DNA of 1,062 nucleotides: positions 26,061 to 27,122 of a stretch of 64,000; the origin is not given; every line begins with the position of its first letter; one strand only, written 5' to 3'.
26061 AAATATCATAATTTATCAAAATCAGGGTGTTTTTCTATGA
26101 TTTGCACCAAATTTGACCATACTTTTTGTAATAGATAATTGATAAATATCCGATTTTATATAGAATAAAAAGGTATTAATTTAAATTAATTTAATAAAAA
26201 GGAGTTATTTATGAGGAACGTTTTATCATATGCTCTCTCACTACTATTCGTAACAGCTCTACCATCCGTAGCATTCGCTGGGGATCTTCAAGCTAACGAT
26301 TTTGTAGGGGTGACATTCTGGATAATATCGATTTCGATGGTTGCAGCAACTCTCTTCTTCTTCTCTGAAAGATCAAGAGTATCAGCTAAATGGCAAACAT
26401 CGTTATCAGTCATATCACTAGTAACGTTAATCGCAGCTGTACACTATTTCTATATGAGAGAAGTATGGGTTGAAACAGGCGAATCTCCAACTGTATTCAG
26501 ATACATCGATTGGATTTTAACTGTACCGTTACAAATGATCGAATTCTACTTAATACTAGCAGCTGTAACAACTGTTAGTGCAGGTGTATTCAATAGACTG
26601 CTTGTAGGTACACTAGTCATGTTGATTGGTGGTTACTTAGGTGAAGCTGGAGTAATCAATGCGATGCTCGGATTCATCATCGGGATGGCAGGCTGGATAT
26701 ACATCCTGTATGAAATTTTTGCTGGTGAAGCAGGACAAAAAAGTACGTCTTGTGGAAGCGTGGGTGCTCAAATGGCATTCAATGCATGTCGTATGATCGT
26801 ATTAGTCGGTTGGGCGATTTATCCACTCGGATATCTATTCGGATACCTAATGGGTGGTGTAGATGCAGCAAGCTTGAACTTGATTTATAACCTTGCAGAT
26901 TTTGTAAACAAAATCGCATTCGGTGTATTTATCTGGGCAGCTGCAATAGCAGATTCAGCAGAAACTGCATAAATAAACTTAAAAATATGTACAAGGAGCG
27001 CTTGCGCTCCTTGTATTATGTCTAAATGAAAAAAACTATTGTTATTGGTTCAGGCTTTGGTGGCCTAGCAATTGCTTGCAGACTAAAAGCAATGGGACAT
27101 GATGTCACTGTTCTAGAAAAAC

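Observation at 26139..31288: Self-contained light-harvesting module: blue-tuned proteorhodopsin with crtI-crtB-crtY-blh retinal pathway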

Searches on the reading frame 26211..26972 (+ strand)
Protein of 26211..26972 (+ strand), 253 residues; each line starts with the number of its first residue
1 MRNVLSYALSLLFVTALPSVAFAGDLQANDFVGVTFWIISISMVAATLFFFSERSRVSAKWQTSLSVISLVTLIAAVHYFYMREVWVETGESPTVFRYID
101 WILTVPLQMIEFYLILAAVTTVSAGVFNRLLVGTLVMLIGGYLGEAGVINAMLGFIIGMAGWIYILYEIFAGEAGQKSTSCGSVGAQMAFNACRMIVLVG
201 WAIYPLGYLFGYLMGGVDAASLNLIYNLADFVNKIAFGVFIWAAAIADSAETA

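Call 6: search_protein_families(library=pfam, proteins=[window:26211-26972:+], max_evalue=0.01)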
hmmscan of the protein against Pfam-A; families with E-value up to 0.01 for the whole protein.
window:26211-26972:+ (253 aa): 1 family
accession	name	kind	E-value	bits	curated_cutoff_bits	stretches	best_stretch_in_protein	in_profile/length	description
PF01036.24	Bac_rhodopsin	-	1.3e-45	156.1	24.6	1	32-246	3-222/224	Bacteriorhodopsin-like protein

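Call 7: search_protein_families(library=ncbifam, proteins=[window:26211-26972:+], max_evalue=0.01)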
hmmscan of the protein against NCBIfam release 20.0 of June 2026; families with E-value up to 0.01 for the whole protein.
window:26211-26972:+ (253 aa): 0 families

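Call 8: find_encoding_contigs(protein=window:26211-26972:+, flank=6000, max_places=10)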
Protein window:26211-26972:+ (253 aa): 24 contigs read that carry it; 10 places shown.
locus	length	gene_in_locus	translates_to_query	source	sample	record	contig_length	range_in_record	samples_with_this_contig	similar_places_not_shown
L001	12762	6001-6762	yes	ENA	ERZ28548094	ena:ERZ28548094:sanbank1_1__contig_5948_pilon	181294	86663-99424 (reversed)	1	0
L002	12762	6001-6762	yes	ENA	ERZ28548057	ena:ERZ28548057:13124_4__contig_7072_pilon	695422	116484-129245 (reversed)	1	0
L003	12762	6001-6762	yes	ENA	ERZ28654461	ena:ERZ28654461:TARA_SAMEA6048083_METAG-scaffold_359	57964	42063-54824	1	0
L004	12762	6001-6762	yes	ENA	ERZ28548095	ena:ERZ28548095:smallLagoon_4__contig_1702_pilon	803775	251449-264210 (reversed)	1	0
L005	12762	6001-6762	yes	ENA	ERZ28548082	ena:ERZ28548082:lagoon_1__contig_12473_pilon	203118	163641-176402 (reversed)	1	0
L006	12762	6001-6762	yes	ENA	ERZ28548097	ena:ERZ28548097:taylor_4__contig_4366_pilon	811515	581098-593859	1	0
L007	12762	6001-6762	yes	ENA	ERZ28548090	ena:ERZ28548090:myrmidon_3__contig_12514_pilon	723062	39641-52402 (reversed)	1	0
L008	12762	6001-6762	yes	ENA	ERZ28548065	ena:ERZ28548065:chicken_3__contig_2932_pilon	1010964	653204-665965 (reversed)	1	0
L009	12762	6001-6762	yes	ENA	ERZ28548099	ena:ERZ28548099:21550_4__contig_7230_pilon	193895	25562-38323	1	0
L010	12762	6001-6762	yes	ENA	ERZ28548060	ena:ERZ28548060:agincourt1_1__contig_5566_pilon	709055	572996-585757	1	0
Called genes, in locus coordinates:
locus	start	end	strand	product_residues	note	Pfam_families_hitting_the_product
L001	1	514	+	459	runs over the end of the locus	PF02874:ATP-synt_ab_N, PF00006:ATP-synt_ab, PF22919:ATP-synt_VA_C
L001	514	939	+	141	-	PF02823:ATP-synt_DE_N, PF00401:ATP-synt_DE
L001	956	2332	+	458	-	PF00483:NTP_transferase, PF01128:IspD, PF02348:CTP_transf_3, PF12804:NTP_transf_3, PF25084:LbH_EIF2B, PF25087:GMPPB_C, PF00132:Hexapep, PF00132:Hexapep, +5 more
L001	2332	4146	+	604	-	PF13230:GATase_4 (weak), PF13522:GATase_6, PF13537:GATase_7, PF01380:SIS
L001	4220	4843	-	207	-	PF03575:Peptidase_S51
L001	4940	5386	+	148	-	PF11071:Nuc_deoxyri_tr3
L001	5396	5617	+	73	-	PF10985:DUF2805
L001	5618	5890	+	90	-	-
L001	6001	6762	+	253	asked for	PF01036:Bac_rhodopsin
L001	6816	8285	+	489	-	PF00070:Pyr_redox (faint), PF00890:FAD_binding_2 (faint), PF01266:DAO, PF01593:Amino_oxidase, PF03486:HI0933_like (faint), PF07992:Pyr_redox_2 (faint), PF13450:NAD_binding_8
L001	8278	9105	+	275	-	PF00494:SQS_PSY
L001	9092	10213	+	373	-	PF01266:DAO (faint), PF05834:Lycopene_cycl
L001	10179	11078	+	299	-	PF15461:BCD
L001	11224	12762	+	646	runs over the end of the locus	PF16177:ACAS_N, PF00501:AMP-binding, PF13193:AMP-binding_C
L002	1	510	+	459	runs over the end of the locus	PF02874:ATP-synt_ab_N, PF00006:ATP-synt_ab, PF22919:ATP-synt_VA_C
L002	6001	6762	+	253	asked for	PF01036:Bac_rhodopsin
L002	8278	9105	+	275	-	PF00494:SQS_PSY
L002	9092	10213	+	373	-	PF01266:DAO (faint), PF05834:Lycopene_cycl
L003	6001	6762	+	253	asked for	PF01036:Bac_rhodopsin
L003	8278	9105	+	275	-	PF00494:SQS_PSY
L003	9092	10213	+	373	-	PF05834:Lycopene_cycl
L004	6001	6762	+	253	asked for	PF01036:Bac_rhodopsin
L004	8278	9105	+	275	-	PF00494:SQS_PSY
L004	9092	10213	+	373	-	PF01266:DAO (faint), PF05834:Lycopene_cycl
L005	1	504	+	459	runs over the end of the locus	PF02874:ATP-synt_ab_N, PF00006:ATP-synt_ab, PF22919:ATP-synt_VA_C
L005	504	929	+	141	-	PF02823:ATP-synt_DE_N, PF00401:ATP-synt_DE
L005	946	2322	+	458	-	PF00483:NTP_transferase, PF01128:IspD, PF02348:CTP_transf_3, PF12804:NTP_transf_3, PF25084:LbH_EIF2B, PF25087:GMPPB_C, PF00132:Hexapep, PF00132:Hexapep, +5 more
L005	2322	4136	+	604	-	PF13230:GATase_4 (weak), PF13522:GATase_6, PF13537:GATase_7, PF01380:SIS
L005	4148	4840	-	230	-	PF03575:Peptidase_S51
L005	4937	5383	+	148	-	PF11071:Nuc_deoxyri_tr3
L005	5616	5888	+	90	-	-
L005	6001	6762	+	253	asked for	PF01036:Bac_rhodopsin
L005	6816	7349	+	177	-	PF00070:Pyr_redox (faint), PF01266:DAO (weak), PF13450:NAD_binding_8, PF01593:Amino_oxidase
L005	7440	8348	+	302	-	PF01593:Amino_oxidase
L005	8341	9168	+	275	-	PF00494:SQS_PSY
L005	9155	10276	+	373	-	PF01266:DAO (weak), PF01946:Thi4 (faint), PF05834:Lycopene_cycl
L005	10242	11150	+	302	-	PF15461:BCD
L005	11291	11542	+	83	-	PF11026:DUF2721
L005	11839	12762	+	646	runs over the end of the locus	PF16177:ACAS_N, PF00501:AMP-binding, PF13193:AMP-binding_C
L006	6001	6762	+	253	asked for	PF01036:Bac_rhodopsin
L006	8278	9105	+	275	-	PF00494:SQS_PSY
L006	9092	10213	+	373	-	PF01266:DAO (faint), PF05834:Lycopene_cycl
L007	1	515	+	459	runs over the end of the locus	PF02874:ATP-synt_ab_N, PF00006:ATP-synt_ab, PF22919:ATP-synt_VA_C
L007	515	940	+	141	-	PF02823:ATP-synt_DE_N, PF00401:ATP-synt_DE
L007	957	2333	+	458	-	PF00483:NTP_transferase, PF01128:IspD, PF02348:CTP_transf_3, PF12804:NTP_transf_3, PF25084:LbH_EIF2B, PF25087:GMPPB_C, PF00132:Hexapep, PF00132:Hexapep, +5 more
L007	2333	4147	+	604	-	PF13230:GATase_4 (weak), PF13522:GATase_6, PF13537:GATase_7, PF01380:SIS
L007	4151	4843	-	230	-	PF03575:Peptidase_S51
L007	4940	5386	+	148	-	PF11071:Nuc_deoxyri_tr3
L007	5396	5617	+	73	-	PF10985:DUF2805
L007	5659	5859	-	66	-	-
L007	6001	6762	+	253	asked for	PF01036:Bac_rhodopsin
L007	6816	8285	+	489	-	PF00070:Pyr_redox (faint), PF00890:FAD_binding_2 (faint), PF01266:DAO, PF01593:Amino_oxidase, PF03486:HI0933_like (faint), PF07992:Pyr_redox_2 (faint), PF13450:NAD_binding_8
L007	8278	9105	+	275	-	PF00494:SQS_PSY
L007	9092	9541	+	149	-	PF01266:DAO (weak), PF01946:Thi4 (weak), PF05834:Lycopene_cycl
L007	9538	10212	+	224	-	PF05834:Lycopene_cycl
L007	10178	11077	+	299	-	PF15461:BCD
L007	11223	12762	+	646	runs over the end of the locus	PF16177:ACAS_N, PF00501:AMP-binding, PF13193:AMP-binding_C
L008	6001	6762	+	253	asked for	PF01036:Bac_rhodopsin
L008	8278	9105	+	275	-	PF00494:SQS_PSY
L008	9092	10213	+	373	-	PF01266:DAO (faint), PF05834:Lycopene_cycl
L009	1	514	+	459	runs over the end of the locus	PF02874:ATP-synt_ab_N, PF00006:ATP-synt_ab, PF22919:ATP-synt_VA_C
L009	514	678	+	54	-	PF02823:ATP-synt_DE_N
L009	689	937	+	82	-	PF02823:ATP-synt_DE_N (weak), PF00401:ATP-synt_DE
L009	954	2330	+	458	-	PF00483:NTP_transferase, PF01128:IspD, PF02348:CTP_transf_3, PF12804:NTP_transf_3, PF25084:LbH_EIF2B, PF25087:GMPPB_C, PF00132:Hexapep, PF00132:Hexapep, +5 more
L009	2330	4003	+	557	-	PF13230:GATase_4 (weak), PF13522:GATase_6, PF13537:GATase_7, PF01380:SIS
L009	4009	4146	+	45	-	-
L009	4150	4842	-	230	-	PF03575:Peptidase_S51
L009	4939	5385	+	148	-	PF11071:Nuc_deoxyri_tr3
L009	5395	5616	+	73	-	PF10985:DUF2805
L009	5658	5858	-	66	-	-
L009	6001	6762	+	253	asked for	PF01036:Bac_rhodopsin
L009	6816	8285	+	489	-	PF00070:Pyr_redox (faint), PF00890:FAD_binding_2 (faint), PF01266:DAO, PF01593:Amino_oxidase, PF03486:HI0933_like (faint), PF07992:Pyr_redox_2 (faint), PF13450:NAD_binding_8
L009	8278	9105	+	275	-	PF00494:SQS_PSY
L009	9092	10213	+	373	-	PF01266:DAO (faint), PF05834:Lycopene_cycl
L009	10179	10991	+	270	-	PF15461:BCD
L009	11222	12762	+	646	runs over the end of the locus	PF16177:ACAS_N, PF00501:AMP-binding, PF13193:AMP-binding_C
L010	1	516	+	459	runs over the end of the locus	PF02874:ATP-synt_ab_N, PF00006:ATP-synt_ab, PF22919:ATP-synt_VA_C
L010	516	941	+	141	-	PF02823:ATP-synt_DE_N, PF00401:ATP-synt_DE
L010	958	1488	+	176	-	PF00483:NTP_transferase, PF01128:IspD, PF02348:CTP_transf_3, PF12804:NTP_transf_3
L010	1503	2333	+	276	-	PF24894:Hexapep_GlmU (faint), PF25084:LbH_EIF2B, PF25087:GMPPB_C, PF00132:Hexapep, PF25084:LbH_EIF2B (weak), PF25087:GMPPB_C, PF00132:Hexapep, PF14602:Hexapep_2 (weak)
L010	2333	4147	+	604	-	PF13230:GATase_4 (weak), PF13522:GATase_6, PF13537:GATase_7, PF01380:SIS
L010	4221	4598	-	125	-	PF03575:Peptidase_S51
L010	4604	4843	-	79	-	PF03575:Peptidase_S51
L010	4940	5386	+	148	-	PF11071:Nuc_deoxyri_tr3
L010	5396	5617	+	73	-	PF10985:DUF2805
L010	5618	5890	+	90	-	-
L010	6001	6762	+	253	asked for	PF01036:Bac_rhodopsin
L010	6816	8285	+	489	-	PF00070:Pyr_redox (faint), PF00890:FAD_binding_2 (faint), PF01266:DAO, PF01593:Amino_oxidase, PF03486:HI0933_like (faint), PF07992:Pyr_redox_2 (faint), PF13450:NAD_binding_8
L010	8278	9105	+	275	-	PF00494:SQS_PSY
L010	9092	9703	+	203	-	PF01266:DAO (weak), PF01946:Thi4 (faint), PF05834:Lycopene_cycl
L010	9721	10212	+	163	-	PF05834:Lycopene_cycl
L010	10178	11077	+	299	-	PF15461:BCD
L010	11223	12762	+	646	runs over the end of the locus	PF16177:ACAS_N, PF00501:AMP-binding, PF13193:AMP-binding_C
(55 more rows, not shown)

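Call 16: search_solved_structures(query=window:26211-26972:+, show_alignments=3, max_evalue=1e-10)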
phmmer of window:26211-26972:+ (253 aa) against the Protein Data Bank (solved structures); distinct sequences matched with E-value up to 1e-10: 25.
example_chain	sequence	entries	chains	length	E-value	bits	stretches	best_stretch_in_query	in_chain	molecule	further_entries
4kly_A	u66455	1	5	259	1.4e-86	293.5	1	13-250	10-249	Blue-light absorbing proteorhodopsin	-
4knf_A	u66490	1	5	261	1.2e-85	290.3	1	13-250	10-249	Blue-light absorbing proteorhodopsin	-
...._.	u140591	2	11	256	1.8e-85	289.8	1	11-250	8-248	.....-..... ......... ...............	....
8cnk_A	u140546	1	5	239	2e-84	286.4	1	21-250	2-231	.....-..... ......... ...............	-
7b03_A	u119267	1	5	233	2e-84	286.4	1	21-250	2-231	Proteorhodopsin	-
9r22_A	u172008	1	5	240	2.1e-84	286.3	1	26-251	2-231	microbial rhodopsin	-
2l6x_A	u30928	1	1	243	2.1e-84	286.3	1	23-250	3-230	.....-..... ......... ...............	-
4jq6_A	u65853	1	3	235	7e-81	274.8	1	26-249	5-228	Proteorhodopsin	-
9r23_A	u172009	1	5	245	1.3e-76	260.8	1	27-249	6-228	flotillin-associated rhodopsin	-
9r21_A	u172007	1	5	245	6.6e-75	255.2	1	27-249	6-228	flotillin-associated rhodopsin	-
9jov_A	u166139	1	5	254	7.5e-46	160.1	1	26-246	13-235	Proteorhodopsin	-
9jou_A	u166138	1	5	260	8.1e-46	160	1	26-246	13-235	Proteorhodopsin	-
4hyj_A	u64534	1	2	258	2.4e-36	128.9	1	35-244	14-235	Rhodopsin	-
5jsi_A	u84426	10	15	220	7e-26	94.7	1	35-251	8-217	Bacteriorhodopsin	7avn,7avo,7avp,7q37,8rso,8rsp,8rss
8rsq_A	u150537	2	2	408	4.3e-25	92.1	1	35-250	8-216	Bacteriorhodopsin,ADP-ribosylation factor 1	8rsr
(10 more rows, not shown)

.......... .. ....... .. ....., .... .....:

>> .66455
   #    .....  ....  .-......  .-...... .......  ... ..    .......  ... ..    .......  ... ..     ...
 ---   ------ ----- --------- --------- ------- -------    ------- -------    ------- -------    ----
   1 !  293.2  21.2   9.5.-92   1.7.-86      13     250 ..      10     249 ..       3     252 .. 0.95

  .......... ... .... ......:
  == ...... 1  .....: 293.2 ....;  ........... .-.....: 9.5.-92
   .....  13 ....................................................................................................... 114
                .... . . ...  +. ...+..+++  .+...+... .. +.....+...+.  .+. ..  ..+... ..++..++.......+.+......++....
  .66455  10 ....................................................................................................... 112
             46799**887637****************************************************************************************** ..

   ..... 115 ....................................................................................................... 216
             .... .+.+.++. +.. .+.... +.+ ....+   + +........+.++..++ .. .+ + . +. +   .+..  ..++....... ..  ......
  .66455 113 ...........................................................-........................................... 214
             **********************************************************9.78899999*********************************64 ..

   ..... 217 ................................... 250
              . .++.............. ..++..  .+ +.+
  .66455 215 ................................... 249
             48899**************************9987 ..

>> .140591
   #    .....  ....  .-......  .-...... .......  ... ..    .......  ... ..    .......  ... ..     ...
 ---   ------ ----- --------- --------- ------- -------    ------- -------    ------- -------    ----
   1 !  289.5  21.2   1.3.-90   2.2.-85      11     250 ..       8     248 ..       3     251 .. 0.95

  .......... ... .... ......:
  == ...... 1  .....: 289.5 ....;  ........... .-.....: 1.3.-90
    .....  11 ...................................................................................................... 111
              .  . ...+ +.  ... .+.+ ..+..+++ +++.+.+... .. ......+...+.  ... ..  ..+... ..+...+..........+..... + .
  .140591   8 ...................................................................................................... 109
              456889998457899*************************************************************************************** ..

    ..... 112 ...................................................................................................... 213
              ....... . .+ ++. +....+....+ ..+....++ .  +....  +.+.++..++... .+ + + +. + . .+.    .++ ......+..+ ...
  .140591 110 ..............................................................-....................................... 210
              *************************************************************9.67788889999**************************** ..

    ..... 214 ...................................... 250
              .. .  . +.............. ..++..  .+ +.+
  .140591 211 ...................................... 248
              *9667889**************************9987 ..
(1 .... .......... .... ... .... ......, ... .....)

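Call 29: list_cluster_members(proteins=[window:26211-26972:+, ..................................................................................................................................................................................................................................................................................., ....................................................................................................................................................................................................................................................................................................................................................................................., window:27026-28495:+, window:30389-31288:+, window:51926-52747:+])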
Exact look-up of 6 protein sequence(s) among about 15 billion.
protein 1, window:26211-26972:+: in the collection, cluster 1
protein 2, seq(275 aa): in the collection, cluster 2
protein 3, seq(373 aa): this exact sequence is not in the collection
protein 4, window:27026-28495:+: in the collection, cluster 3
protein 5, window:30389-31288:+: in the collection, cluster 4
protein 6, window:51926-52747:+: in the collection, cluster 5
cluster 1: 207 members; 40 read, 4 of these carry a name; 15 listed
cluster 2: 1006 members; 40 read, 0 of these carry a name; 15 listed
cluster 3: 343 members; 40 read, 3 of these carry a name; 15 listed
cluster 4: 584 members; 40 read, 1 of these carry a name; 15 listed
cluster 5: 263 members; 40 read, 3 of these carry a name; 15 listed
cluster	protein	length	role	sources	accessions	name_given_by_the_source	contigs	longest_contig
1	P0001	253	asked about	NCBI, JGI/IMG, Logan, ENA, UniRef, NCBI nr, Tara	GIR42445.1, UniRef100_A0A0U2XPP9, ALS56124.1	MAG: hypothetical protein CM15mP53_03610 [Ectothiorhodospiraceae bacterium] | bacteriorhodopsin | Proteorhodopsin n=1 Tax=uncultured bacterium EIL5A08 TaxID=1768204 RepID=A0A0U2XPP9_9BACT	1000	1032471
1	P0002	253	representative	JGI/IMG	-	bacteriorhodopsin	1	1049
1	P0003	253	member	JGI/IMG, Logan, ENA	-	bacteriorhodopsin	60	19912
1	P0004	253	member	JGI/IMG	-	hypothetical protein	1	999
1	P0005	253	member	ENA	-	-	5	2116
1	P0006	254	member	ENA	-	-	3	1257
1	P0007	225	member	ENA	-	-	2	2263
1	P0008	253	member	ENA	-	-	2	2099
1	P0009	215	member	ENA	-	-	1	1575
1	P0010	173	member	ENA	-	-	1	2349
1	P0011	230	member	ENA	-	-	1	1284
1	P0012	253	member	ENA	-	-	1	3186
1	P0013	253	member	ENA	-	-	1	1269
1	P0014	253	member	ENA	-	-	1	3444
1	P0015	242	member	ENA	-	-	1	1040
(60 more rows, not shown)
